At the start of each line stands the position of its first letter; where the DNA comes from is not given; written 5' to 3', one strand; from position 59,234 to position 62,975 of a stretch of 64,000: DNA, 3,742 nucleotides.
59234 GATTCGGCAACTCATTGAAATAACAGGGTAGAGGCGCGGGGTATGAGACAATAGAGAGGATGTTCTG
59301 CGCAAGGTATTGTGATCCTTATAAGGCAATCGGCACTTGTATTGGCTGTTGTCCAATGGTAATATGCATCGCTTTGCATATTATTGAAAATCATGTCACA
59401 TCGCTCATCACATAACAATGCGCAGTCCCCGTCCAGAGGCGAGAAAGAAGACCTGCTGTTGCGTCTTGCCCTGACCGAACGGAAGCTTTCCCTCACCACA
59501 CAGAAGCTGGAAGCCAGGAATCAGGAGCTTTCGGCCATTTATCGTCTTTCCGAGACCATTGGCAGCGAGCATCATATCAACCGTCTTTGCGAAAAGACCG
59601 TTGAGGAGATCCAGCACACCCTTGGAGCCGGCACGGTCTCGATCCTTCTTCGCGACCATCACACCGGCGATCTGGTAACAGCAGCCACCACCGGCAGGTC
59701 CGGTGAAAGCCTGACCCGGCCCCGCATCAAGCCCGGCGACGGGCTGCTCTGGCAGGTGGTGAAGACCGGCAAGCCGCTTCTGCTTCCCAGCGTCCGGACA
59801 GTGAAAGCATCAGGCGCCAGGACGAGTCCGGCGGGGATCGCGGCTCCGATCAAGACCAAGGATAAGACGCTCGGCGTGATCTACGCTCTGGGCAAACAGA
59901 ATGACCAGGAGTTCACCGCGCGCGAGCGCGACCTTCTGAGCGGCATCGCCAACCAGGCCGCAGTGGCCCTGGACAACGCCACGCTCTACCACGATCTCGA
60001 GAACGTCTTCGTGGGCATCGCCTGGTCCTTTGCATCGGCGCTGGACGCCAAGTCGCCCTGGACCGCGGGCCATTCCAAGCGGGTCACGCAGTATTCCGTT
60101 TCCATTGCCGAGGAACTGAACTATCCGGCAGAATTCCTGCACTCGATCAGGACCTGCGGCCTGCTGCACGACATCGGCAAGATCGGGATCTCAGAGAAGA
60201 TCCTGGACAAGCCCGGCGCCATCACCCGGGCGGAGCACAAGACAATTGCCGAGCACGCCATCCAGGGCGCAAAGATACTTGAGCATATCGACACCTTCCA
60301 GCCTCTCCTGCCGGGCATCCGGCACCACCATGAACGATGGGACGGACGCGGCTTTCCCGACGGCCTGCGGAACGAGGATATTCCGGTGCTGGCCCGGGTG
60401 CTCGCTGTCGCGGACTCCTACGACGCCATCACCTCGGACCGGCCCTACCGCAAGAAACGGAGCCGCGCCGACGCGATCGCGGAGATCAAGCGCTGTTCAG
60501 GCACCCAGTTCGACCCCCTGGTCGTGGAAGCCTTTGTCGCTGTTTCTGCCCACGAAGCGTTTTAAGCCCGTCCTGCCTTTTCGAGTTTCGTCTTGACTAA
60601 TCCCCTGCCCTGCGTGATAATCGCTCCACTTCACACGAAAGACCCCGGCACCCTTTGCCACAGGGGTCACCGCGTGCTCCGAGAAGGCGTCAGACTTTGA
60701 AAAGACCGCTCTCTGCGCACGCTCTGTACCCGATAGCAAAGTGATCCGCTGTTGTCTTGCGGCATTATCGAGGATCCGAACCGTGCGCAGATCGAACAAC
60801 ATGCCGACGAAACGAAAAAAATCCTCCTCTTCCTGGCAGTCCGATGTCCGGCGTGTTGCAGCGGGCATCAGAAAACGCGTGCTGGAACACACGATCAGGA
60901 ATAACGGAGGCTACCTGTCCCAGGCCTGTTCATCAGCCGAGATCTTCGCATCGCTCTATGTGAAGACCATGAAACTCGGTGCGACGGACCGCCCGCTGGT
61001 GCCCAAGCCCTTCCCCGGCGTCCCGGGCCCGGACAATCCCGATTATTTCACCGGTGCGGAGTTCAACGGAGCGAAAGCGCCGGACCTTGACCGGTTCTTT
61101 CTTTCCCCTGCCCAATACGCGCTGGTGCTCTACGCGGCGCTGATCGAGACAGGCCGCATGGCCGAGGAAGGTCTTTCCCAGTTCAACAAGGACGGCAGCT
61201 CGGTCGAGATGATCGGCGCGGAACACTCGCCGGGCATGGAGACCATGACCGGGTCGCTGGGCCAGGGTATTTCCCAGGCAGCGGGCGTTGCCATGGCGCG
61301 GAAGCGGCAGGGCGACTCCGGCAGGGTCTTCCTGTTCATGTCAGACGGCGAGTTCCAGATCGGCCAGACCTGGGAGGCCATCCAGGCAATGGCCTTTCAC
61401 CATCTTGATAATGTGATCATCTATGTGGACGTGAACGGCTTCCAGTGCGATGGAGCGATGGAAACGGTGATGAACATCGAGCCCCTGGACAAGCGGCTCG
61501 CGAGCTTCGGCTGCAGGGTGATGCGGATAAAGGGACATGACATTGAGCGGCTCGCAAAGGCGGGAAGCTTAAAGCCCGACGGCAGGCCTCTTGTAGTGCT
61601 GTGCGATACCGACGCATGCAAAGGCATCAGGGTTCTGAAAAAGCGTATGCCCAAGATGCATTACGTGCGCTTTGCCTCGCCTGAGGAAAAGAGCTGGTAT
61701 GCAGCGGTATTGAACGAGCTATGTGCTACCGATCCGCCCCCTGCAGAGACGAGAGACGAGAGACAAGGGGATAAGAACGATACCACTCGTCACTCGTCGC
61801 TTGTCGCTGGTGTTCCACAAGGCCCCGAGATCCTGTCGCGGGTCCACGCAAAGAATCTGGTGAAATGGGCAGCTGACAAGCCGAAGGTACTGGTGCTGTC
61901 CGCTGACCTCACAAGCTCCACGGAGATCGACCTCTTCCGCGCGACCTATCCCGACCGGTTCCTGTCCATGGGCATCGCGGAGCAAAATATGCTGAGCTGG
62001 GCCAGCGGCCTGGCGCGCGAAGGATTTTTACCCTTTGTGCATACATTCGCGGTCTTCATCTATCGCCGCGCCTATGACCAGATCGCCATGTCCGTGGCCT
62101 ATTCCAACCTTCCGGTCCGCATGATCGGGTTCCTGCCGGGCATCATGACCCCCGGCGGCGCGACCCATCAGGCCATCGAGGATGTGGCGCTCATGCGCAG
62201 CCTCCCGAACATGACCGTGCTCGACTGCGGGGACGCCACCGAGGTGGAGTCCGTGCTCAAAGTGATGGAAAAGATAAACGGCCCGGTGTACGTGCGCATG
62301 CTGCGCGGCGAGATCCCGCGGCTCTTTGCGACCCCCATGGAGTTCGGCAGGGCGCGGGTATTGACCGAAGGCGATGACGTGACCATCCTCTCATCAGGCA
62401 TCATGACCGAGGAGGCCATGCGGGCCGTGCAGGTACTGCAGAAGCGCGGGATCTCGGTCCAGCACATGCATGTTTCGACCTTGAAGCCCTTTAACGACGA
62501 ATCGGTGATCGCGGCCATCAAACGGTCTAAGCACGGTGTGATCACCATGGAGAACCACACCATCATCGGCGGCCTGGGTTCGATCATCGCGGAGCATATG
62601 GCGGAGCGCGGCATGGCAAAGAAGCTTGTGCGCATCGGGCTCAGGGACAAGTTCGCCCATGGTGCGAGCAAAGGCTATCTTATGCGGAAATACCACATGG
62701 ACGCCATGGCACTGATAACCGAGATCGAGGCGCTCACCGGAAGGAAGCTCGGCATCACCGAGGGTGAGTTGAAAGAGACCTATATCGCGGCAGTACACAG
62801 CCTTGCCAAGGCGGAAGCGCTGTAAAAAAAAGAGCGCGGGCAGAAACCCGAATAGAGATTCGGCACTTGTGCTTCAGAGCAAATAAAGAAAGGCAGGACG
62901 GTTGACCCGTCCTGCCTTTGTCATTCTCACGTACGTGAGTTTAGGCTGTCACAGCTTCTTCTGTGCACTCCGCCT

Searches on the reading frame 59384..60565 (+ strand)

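Call 70: search_protein_families(library=pfam, proteins=[window:59384-60565:+], max_evalue=0.001)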
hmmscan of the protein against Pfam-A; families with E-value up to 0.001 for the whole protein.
window:59384-60565:+ (393 aa): 7 families
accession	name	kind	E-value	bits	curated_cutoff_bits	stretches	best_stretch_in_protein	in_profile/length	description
PF13487.12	HD_5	-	2e-38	132.2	27.2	1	218-379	5-169/170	HD domain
PF01966.28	HD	-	6.7e-22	78.4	22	1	228-348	2-115/116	HD domain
PF13185.12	GAF_2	-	5.2e-15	56.3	28.6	1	63-197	2-136/136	GAF domain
PF01590.32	GAF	-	1.2e-14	55.4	22.4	1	66-196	3-133/133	GAF domain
PF13492.12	GAF_3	-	9.5e-11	42.7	27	1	68-198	5-129/129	GAF domain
PF08668.18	HDOD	-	6.4e-05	23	22.9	1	222-291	92-158/196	HDOD domain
PF11849.14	DUF3369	-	0.00074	20.3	27.2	0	41-205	13-168/168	Domain of unknown function (DUF3369)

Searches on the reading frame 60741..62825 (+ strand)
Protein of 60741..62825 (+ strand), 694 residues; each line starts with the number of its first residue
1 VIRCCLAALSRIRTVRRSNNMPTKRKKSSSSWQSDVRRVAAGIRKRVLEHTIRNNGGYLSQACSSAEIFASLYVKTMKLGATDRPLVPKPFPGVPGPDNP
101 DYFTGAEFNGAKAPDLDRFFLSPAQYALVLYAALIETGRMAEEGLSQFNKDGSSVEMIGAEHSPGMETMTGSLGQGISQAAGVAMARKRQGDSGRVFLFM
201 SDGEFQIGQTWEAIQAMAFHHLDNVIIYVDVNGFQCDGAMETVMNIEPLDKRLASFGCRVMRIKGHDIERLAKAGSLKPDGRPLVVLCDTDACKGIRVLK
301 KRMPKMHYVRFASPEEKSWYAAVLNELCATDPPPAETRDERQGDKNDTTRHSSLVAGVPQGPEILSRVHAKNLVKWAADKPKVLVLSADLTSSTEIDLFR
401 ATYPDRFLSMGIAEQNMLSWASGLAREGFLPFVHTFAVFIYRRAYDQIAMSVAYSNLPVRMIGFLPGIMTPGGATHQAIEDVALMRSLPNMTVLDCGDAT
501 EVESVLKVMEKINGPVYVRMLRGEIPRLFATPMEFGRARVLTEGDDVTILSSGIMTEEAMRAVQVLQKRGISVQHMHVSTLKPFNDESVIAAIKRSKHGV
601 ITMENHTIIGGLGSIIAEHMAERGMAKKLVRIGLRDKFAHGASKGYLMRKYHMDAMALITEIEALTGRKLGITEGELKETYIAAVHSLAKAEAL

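Call 70: search_protein_families(library=pfam, proteins=[window:60741-62825:+], max_evalue=0.001)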
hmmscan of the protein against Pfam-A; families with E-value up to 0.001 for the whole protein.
window:60741-62825:+ (694 aa): 6 families
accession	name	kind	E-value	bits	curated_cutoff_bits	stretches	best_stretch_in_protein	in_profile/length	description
PF02779.29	Transket_pyr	-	5.6e-31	108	27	1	370-525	10-172/174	Transketolase, pyrimidine binding domain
PF02780.25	Transketolase_C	-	1e-19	71.1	25.9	1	536-643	1-110/124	Transketolase, C-terminal domain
PF00456.26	Transketolase_N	-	2.5e-18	66.6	22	1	112-290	51-243/334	Transketolase, thiamine diphosphate binding domain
PF13292.11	DXP_synthase_N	-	5.4e-06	26.3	21.2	1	169-230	109-170/274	1-deoxy-D-xylulose-5-phosphate synthase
PF17147.9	PFOR_II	-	2.7e-05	24.9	27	1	546-620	2-75/102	Pyruvate:ferredoxin oxidoreductase core domain II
PF00676.26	E1_dh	-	0.00073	19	22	0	141-274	70-203/300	Dehydrogenase E1 component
